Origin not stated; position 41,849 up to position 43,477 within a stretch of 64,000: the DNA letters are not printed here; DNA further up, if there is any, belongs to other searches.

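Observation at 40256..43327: Assimilatory siroheme sulfite reductase paired with an FrhB/FpoF-like flavo-FeS protein: possible split F420-dependent sulfite reductase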

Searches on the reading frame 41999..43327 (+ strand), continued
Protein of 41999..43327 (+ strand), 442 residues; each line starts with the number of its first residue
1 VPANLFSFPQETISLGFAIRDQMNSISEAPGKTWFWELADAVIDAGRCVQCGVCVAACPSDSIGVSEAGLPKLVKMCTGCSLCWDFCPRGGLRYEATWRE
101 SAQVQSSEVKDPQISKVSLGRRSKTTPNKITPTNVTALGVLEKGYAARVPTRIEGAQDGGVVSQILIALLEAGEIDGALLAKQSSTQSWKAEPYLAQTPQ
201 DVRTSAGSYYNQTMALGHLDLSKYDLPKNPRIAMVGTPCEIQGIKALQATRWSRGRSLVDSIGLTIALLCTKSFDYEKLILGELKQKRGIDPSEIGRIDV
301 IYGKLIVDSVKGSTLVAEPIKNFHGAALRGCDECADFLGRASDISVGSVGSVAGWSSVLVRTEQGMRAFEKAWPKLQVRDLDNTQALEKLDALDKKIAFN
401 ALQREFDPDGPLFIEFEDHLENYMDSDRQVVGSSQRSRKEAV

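Call 36: search_solved_structures(query=window:41999-43327:+, max_evalue=0.001, show_alignments=3)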
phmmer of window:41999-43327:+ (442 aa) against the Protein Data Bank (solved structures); distinct sequences matched with E-value up to 0.001: 23.
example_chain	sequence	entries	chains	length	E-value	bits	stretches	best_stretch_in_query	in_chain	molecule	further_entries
9tn7_A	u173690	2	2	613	7.7e-37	130.3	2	153-372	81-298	Coenzyme F420 hydrogenase/dehydrogenase beta subunit domain protein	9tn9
8riu_B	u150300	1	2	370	1.1e-35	126.6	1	148-384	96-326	Coenzyme F420 hydrogenase/dehydrogenase, beta subunit C terminus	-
8rja_E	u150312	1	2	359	6.5e-33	117.4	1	155-400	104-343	Coenzyme F420 hydrogenase/dehydrogenase, beta subunit C terminus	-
7np8_A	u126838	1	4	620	4.1e-32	114.7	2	145-396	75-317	Coenzyme F420-dependent sulfite reductase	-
7npa_A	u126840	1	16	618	1.2e-31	113.2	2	154-393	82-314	Coenzyme F420-dependent sulfite reductase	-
3zfs_C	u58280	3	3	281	1.2e-28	103.3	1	154-373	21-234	F420-REDUCING HYDROGENASE, SUBUNIT BETA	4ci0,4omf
6qii_B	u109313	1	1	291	7.8e-27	97.3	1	153-373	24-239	Coenzyme F420 hydrogenase subunit beta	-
6qgr_B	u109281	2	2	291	7.8e-27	97.3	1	153-373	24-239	Coenzyme F420 hydrogenase subunit beta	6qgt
9r51_B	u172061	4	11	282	1.7e-24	89.7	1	150-383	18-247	F420-reducing [NiFe]-hydrogenase from Methanothermococcus thermolithotrophicus subunit bet | F420-reducing [NiFe]-hydrogenase from Methanothermococcus thermolit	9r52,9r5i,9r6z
9sw6_G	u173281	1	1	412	8.8e-17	64.2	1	41-92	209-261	Polyferredoxin protein MvhB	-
9t1s_M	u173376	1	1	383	1.2e-08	37.4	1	147-373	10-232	formate dehydrogenase (coenzyme F420)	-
9eri_B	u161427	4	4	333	1.7e-07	33.6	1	48-91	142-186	Na(+)-translocating ferredoxin:NAD(+) oxidoreductase complex subunit B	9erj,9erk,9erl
8rvu_E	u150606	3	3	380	2.7e-07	33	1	157-387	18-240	Formate dehydrogenase, beta subunit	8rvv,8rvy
5c4i_B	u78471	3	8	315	5.5e-06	28.6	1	33-92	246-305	Oxalate oxidoreductase subunit delta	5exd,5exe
6qii_G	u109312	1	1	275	1.4e-05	27.3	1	34-94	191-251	Coenzyme F420 hydrogenase subunit gamma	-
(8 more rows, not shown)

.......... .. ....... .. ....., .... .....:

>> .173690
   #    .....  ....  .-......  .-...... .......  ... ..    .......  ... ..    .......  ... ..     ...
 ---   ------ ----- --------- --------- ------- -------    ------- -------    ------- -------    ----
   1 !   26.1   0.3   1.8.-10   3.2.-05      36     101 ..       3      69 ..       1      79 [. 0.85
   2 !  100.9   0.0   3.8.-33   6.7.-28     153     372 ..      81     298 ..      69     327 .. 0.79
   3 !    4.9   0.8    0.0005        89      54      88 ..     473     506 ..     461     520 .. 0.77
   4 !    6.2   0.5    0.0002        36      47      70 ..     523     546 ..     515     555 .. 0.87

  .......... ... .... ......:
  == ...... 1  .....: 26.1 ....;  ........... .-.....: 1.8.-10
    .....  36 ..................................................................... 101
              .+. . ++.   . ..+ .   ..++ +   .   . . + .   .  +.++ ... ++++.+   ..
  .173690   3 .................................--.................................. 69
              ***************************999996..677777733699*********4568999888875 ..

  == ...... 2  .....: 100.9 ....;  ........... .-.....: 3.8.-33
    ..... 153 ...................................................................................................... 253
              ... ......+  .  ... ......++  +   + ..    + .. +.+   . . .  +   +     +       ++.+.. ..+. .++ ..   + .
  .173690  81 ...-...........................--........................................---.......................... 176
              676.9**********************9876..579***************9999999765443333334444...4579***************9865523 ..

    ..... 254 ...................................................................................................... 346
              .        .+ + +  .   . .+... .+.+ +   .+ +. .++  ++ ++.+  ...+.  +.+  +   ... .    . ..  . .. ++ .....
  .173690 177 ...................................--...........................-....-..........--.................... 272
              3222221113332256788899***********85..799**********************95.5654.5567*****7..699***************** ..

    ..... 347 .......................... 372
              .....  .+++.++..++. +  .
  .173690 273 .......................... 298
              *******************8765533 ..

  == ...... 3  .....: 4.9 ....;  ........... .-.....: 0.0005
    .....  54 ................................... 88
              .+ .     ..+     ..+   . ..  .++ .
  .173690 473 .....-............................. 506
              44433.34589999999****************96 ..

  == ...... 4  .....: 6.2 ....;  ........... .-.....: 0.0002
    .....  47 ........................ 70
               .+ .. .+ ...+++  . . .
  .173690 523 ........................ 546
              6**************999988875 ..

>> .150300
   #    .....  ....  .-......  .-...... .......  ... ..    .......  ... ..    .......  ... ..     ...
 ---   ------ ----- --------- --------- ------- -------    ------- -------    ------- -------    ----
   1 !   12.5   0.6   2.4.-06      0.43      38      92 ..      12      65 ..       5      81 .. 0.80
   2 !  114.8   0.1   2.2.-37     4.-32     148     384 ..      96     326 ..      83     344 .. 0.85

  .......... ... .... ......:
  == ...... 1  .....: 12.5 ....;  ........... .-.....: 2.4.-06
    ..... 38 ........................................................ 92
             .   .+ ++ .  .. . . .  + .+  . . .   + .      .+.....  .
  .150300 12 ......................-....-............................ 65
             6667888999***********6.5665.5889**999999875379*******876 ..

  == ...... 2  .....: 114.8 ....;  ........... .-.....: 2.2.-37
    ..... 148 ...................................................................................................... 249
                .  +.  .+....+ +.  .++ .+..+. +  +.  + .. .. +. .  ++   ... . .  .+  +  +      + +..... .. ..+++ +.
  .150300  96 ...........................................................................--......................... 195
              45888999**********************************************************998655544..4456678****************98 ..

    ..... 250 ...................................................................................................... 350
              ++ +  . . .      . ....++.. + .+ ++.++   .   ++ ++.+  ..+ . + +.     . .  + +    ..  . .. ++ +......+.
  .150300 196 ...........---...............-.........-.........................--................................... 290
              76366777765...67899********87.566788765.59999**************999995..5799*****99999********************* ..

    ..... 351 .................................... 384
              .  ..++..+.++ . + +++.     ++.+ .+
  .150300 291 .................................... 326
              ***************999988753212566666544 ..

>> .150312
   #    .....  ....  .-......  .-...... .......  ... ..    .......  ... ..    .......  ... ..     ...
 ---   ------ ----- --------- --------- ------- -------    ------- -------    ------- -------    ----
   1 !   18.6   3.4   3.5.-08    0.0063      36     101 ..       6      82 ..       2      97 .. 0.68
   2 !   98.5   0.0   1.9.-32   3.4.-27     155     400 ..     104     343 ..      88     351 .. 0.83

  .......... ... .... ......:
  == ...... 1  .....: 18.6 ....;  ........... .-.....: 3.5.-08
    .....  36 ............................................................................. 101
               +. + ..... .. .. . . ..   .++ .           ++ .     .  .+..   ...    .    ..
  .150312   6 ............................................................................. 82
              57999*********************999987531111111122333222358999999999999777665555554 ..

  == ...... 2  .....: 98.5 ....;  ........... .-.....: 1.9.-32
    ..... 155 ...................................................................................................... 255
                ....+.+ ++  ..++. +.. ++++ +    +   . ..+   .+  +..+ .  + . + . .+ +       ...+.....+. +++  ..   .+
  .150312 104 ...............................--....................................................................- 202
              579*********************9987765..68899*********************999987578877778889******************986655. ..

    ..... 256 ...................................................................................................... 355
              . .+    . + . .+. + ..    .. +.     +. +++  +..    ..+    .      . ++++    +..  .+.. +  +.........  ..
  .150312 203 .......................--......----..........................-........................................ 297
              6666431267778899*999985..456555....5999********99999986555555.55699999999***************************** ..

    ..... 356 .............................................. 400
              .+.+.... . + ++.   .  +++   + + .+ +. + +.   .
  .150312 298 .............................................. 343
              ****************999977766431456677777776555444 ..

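Call 51: predict_structure(alignment_id=A2)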
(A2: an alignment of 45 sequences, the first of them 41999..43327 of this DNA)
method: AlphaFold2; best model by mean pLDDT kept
length: 442 residues; sequences in the alignment: 45
mean_pLDDT: 56.9   pTM: 0.57
mean pLDDT of the five models: 56.9, 56.7, 56.3, 54.9, 52.8
residues with pLDDT >= 90: 66; 70-90: 97; 50-70: 63; < 50: 216
segments of 3 or more residues with pLDDT < 50: 1-137, 211-215, 253-255, 271-276, 300-304, 320-333, 399-442
pLDDT, mean of each block of 10 residues (from residue 1): 34 35 35 29 32 31 34 37 34 28 29 26 31 44 88 69 94 92 64 82 69 51 83 81 69 58 83 45 79 75 65 78 41 60 85 86 94 95 77 55 31 34 41 30 30
secondary structure, 60 per line:
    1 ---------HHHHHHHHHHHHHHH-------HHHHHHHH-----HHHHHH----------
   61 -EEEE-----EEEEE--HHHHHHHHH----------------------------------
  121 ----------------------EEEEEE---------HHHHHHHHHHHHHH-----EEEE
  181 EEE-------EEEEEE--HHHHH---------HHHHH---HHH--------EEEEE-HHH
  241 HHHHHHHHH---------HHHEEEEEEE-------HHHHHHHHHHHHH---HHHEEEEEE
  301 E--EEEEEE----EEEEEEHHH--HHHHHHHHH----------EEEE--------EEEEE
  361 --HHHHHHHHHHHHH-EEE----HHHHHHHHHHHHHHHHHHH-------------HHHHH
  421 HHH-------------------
elements in order: H10-24 H32-39 H45-50 E62-65 E71-75 H78-86 E143-148 H158-171 E177-183 E191-196 H199-203 H213-217 E232-236 H238-249 E262-268 H276-288 E295-301 E304-309 E314-319 H325-333 E344-347 E356-360 H363-375 E377-379 H384-402 H416-423

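Call 56: fold_search(model_id=the predicted structure, library=pdb)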
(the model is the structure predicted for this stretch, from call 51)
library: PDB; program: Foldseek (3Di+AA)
matches with E <= 10: 521; with E <= 0.001: 21
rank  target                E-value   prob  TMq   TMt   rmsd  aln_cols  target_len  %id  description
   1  8riu_B                3.8e-19  1.00  0.43  0.50   8.9       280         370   30  Crystal structure of the F420-reducing carbon monoxide dehydrogenase component from the ethanotroph Candidatus Ethanop (released 2024-10-02)
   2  9r51_B                2.2e-18  1.00  0.43  0.64   9.0       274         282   28  Dimeric state of the F420-reducing hydrogenase from Methanothermococcus thermolithotrophicus in crystalline form 1 (released 2025-10-22)
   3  8rja_E                3.4e-18  1.00  0.44  0.53  11.2       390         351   26  Crystal structure of the F420-reducing formylmethanofuran dehydrogenase complex from the ethanotroph Candidatus Ethano (released 2024-10-02)
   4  4ci0_C                2.1e-17  1.00  0.43  0.66   8.7       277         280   28  Electron cryo-microscopy of F420-reducing NiFe hydrogenase Frh (released 2014-02-26)
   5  9r52_B                3.1e-17  1.00  0.42  0.64   8.9       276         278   26  Dimeric state of the F420-reducing hydrogenase from Methanothermococcus thermolithotrophicus in crystalline form 2 (released 2025-10-22)
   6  6qgr_B                6.3e-17  1.00  0.42  0.61   8.9       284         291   24  The F420-reducing [NiFe] hydrogenase complex from Methanosarcina barkeri at the Nia-S state (released 2019-10-23)
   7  6qii_B                7.5e-17  1.00  0.42  0.62   8.8       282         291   25  Xenon derivatization of the F420-reducing [NiFe] hydrogenase complex from Methanosarcina barkeri (released 2019-10-23)
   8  7np8_A                7.9e-17  1.00  0.42  0.31  10.8       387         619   26  Crystal structure of the Coenzyme F420-dependent sulfite reductase from Methanocaldococcus jannaschii at 2.3-A resolut (released 2022-03-23)
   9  7np8_B                1.2e-16  1.00  0.42  0.31  10.9       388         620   25  Crystal structure of the Coenzyme F420-dependent sulfite reductase from Methanocaldococcus jannaschii at 2.3-A resolut (released 2022-03-23)
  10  7npa_A                1.4e-16  1.00  0.39  0.29   8.8       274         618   29  Crystal structure of the Coenzyme F420-dependent sulfite reductase from Methanothermococcus thermolithotrophicus at 1. (released 2022-03-23)
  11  7npa_D                2.5e-16  1.00  0.39  0.29   8.9       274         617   29  Crystal structure of the Coenzyme F420-dependent sulfite reductase from Methanothermococcus thermolithotrophicus at 1. (released 2022-03-23)
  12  7npa_N                4.7e-16  1.00  0.39  0.29   8.9       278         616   28  Crystal structure of the Coenzyme F420-dependent sulfite reductase from Methanothermococcus thermolithotrophicus at 1. (released 2022-03-23)
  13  8rvu_E                4.8e-14  1.00  0.40  0.46   8.6       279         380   20  CryoEM structure of the Elp-Hdr complex of Methanothermobacter marburgensis state 2 (composite structure) (released 2025-05-14)
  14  5dqr_B                4.8e-14  1.00  0.38  0.41  10.0       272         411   16  The crystal structure of Arabidopsis 7-hydroxymethyl chlorophyll a reductase (HCAR) (released 2016-04-20)
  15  5dqr_D                9.7e-14  1.00  0.38  0.41   9.9       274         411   17  The crystal structure of Arabidopsis 7-hydroxymethyl chlorophyll a reductase (HCAR) (released 2016-04-20)
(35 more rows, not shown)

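Call 75: search_protein_families(library=pfam, proteins=[L004:5933-7579:+, L004:7576-8211:+, L004:5245-5634:+, L078:11449-12081:+, L066:7109-7765:+], max_evalue=0.001)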
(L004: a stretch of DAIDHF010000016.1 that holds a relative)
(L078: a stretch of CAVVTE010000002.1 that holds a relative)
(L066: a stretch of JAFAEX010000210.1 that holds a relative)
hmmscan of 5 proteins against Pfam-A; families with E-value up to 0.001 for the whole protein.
L004:5933-7579:+ (548 aa): 0 families

L004:7576-8211:+ (211 aa): 0 families

L004:5245-5634:+ (129 aa): 2 families
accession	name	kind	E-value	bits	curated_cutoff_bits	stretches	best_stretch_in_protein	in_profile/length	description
PF13470.12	PIN_3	-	2e-15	58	27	1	2-111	1-113/115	PIN domain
PF01850.27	PIN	-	3.2e-07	31.4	23.6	1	4-114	2-114/120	PIN domain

L078:11449-12081:+ (210 aa): 0 families

L066:7109-7765:+ (218 aa): 0 families
